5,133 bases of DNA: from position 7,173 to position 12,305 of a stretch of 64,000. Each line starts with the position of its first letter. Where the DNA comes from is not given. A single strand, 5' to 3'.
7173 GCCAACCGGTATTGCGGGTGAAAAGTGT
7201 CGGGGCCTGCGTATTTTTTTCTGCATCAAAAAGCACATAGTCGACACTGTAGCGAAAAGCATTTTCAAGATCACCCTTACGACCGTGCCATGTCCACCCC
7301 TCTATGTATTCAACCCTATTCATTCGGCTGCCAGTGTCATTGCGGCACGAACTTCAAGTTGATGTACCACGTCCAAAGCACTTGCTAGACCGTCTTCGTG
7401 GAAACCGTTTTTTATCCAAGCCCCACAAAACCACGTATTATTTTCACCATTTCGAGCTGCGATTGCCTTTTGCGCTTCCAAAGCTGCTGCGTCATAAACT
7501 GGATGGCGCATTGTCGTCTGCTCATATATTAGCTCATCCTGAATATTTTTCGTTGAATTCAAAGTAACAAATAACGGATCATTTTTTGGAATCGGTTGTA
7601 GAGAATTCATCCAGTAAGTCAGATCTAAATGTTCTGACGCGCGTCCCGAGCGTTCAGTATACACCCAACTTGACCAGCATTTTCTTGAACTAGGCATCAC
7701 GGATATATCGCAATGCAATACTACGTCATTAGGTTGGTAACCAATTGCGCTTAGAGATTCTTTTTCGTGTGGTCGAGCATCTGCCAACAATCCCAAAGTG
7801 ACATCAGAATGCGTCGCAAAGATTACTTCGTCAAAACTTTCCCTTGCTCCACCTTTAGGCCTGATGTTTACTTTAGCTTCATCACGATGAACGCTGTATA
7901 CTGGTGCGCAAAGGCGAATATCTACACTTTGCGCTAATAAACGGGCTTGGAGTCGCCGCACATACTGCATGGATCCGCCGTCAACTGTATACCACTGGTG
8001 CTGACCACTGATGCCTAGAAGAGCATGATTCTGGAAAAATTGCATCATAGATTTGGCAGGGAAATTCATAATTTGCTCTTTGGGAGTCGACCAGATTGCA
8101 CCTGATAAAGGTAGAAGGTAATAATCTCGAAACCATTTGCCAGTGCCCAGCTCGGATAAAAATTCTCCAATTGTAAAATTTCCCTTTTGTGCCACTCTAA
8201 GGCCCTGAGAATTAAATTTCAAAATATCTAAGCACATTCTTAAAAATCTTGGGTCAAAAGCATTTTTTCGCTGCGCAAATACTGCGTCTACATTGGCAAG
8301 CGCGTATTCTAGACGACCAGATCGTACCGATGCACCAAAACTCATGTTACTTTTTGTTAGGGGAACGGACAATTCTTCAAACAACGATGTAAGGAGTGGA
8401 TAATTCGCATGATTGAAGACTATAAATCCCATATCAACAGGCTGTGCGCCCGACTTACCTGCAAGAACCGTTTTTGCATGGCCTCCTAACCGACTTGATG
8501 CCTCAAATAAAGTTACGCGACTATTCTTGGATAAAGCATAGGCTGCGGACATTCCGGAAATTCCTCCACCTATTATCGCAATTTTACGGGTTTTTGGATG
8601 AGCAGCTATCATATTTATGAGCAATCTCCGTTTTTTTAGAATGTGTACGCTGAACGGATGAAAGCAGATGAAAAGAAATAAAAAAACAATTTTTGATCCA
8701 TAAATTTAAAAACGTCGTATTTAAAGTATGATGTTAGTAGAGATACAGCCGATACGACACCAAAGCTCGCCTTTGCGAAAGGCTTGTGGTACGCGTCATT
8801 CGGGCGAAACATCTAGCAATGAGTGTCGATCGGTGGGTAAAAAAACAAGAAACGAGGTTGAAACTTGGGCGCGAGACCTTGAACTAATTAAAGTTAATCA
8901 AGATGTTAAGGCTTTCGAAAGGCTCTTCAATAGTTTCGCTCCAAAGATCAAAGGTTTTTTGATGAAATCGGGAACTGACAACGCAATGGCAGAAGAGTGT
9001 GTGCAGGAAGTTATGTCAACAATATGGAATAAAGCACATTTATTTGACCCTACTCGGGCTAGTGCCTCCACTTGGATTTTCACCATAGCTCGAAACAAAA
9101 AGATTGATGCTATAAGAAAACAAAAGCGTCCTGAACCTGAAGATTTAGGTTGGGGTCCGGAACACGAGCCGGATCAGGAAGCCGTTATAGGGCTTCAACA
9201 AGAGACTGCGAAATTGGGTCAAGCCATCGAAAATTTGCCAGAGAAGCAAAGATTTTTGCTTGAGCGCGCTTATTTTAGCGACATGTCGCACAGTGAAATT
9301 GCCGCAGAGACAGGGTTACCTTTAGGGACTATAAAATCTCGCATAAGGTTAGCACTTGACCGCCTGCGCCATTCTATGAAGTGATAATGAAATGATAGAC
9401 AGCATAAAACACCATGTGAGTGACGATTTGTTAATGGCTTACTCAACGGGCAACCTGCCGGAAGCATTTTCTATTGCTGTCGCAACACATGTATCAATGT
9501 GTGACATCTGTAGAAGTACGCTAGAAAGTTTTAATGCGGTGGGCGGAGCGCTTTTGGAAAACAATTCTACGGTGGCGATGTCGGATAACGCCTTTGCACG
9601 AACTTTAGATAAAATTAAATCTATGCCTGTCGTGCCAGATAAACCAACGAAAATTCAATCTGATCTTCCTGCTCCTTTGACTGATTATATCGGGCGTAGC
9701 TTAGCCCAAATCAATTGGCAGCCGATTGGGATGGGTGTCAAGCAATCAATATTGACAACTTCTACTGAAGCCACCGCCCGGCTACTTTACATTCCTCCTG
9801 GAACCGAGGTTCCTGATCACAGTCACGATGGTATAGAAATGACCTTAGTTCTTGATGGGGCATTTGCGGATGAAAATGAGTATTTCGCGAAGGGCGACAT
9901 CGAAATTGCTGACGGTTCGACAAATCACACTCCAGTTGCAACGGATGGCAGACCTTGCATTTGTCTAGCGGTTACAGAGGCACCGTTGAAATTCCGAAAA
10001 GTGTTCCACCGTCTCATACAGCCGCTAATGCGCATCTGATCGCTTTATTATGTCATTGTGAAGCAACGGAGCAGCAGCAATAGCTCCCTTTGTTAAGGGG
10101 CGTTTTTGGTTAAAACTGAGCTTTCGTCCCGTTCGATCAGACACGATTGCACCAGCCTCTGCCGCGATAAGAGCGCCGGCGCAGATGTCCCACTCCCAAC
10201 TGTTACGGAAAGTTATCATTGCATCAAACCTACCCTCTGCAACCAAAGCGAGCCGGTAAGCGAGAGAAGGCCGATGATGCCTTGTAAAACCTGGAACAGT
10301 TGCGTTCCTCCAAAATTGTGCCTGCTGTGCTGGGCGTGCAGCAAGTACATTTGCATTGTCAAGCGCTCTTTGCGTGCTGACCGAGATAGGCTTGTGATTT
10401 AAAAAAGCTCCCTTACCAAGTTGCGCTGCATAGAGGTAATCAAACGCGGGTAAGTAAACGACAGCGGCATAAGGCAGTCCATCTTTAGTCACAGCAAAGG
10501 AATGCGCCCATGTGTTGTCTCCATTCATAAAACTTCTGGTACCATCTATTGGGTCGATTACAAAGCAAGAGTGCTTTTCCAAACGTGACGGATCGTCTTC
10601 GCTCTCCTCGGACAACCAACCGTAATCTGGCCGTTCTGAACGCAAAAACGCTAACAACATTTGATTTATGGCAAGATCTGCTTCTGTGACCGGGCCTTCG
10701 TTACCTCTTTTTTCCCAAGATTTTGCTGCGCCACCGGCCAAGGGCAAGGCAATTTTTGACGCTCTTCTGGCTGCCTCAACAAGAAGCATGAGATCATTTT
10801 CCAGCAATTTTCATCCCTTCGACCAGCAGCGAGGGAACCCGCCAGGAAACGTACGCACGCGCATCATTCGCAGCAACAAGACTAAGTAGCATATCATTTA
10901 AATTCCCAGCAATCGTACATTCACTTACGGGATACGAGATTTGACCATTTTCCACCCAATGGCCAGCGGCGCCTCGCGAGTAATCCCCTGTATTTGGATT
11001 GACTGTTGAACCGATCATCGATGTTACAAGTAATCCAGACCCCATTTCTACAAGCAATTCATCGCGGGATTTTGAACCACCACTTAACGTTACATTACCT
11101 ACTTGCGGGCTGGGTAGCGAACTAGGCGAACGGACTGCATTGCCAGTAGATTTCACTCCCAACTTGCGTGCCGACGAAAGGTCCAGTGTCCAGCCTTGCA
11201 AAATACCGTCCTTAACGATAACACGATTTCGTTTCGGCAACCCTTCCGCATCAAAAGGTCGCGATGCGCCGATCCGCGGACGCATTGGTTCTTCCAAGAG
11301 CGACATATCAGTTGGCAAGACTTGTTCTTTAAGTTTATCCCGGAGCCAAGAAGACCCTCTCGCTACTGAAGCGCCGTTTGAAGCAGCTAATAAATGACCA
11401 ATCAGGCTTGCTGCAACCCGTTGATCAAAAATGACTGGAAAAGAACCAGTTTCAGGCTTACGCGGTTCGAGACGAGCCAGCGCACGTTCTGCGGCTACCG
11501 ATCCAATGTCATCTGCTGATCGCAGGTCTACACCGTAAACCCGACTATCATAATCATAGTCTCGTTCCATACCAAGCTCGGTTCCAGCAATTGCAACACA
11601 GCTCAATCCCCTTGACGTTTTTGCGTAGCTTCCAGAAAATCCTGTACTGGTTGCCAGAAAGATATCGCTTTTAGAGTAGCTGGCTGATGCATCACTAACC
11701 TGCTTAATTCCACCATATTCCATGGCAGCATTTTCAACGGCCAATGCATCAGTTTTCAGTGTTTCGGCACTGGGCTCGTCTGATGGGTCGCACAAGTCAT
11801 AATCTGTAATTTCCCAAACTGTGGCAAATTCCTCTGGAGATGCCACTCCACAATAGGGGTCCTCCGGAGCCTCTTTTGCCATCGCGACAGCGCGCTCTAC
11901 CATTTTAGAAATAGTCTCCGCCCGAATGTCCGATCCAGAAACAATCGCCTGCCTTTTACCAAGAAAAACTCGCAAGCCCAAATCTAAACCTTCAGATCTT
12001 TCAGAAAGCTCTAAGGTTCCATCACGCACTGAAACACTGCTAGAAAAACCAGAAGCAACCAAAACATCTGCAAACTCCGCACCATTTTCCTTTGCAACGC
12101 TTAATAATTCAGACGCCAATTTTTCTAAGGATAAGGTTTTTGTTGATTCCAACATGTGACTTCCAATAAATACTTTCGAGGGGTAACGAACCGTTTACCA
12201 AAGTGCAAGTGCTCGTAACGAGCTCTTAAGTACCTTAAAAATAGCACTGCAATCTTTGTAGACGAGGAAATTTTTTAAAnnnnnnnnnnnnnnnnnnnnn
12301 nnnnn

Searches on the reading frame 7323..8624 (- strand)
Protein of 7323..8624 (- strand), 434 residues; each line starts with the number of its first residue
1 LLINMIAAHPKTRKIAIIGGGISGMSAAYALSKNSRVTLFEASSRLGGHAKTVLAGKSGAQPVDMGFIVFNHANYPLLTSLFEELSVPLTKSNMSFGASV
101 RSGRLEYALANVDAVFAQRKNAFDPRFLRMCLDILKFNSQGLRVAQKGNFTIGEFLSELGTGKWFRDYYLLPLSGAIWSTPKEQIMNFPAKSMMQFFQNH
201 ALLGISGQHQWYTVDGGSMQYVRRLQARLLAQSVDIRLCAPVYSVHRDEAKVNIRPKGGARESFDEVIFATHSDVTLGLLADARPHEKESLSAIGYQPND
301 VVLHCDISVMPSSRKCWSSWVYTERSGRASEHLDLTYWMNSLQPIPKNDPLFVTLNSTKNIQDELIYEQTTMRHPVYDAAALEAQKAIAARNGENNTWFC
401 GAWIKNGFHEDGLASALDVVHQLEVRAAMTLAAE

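Call 76: search_protein_families(library=pfam, proteins=[window:7323-8624:-], max_evalue=0.00001)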
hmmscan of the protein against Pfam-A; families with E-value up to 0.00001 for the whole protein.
window:7323-8624:- (434 aa): 4 families
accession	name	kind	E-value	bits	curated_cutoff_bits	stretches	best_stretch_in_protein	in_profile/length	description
PF01593.30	Amino_oxidase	-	3.7e-20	73.1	19.8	1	22-277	1-260/443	Flavin containing amine oxidoreductase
PF13450.12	NAD_binding_8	-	6.6e-14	52.4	21.9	1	17-85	1-68/68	NAD(P)-binding Rossmann-like domain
PF01266.30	DAO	-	3.4e-10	40.4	27.9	1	14-52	1-40/353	FAD dependent oxidoreductase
PF03486.20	HI0933_like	-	4.7e-08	33.2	50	0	14-56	2-43/244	HI0933-like protein Rossmann domain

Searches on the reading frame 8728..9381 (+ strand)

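Call 76: search_protein_families(library=pfam, proteins=[window:8728-9381:+], max_evalue=0.00001)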
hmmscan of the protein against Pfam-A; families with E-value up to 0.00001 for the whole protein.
window:8728-9381:+ (218 aa): 3 families
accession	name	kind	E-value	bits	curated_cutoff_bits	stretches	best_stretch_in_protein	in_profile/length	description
PF04542.20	Sigma70_r2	-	2e-17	63.2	24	1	66-134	1-70/71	Sigma-70 region 2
PF08281.18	Sigma70_r4_2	-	7.1e-14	51.6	25.7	1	162-213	3-54/54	Sigma-70, region 4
PF04545.22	Sigma70_r4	-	3.9e-12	45.9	24.1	1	166-215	1-50/50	Sigma-70, region 4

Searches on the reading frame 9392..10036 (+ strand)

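Call 76: search_protein_families(library=pfam, proteins=[window:9392-10036:+], max_evalue=0.00001)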
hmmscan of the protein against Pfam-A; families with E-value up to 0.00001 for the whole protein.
window:9392-10036:+ (215 aa): 1 family
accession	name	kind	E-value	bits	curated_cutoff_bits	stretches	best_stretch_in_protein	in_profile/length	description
PF12973.13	Cupin_7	-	1.2e-14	54.4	27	1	104-194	8-100/105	ChrR Cupin-like domain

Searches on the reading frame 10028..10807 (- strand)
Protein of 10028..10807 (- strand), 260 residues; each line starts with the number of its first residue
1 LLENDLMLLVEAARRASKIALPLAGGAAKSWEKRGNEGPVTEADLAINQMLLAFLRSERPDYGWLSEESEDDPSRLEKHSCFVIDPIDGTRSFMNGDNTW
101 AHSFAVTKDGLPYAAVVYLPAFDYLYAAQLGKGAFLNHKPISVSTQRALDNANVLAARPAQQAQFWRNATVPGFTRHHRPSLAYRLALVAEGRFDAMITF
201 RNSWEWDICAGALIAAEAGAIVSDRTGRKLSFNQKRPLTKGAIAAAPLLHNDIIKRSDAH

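Call 76: search_protein_families(library=pfam, proteins=[window:10028-10807:-], max_evalue=0.00001)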
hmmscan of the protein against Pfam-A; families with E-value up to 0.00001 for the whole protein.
window:10028-10807:- (260 aa): 1 family
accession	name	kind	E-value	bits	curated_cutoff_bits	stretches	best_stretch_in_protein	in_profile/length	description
PF00459.30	Inositol_P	-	4e-46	158.1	27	1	8-255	8-264/271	Inositol monophosphatase family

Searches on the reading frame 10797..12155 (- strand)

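Call 77: search_protein_families(library=pfam, proteins=[window:10797-12155:-], max_evalue=0.00001)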
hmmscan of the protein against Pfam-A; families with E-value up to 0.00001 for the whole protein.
window:10797-12155:- (453 aa): 3 families
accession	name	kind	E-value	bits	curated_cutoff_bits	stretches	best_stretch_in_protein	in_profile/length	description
PF19289.4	PmbA_TldD_3rd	-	2.6e-70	236.5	22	1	236-452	1-220/220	PmbA/TldA metallopeptidase C-terminal domain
PF19290.4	PmbA_TldD_2nd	-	3.1e-13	50.6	20.9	1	124-229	2-109/109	PmbA/TldA metallopeptidase central domain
PF01523.21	PmbA_TldD_1st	-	4.9e-12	46.2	20.9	1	29-93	1-65/65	PmbA/TldA metallopeptidase domain 1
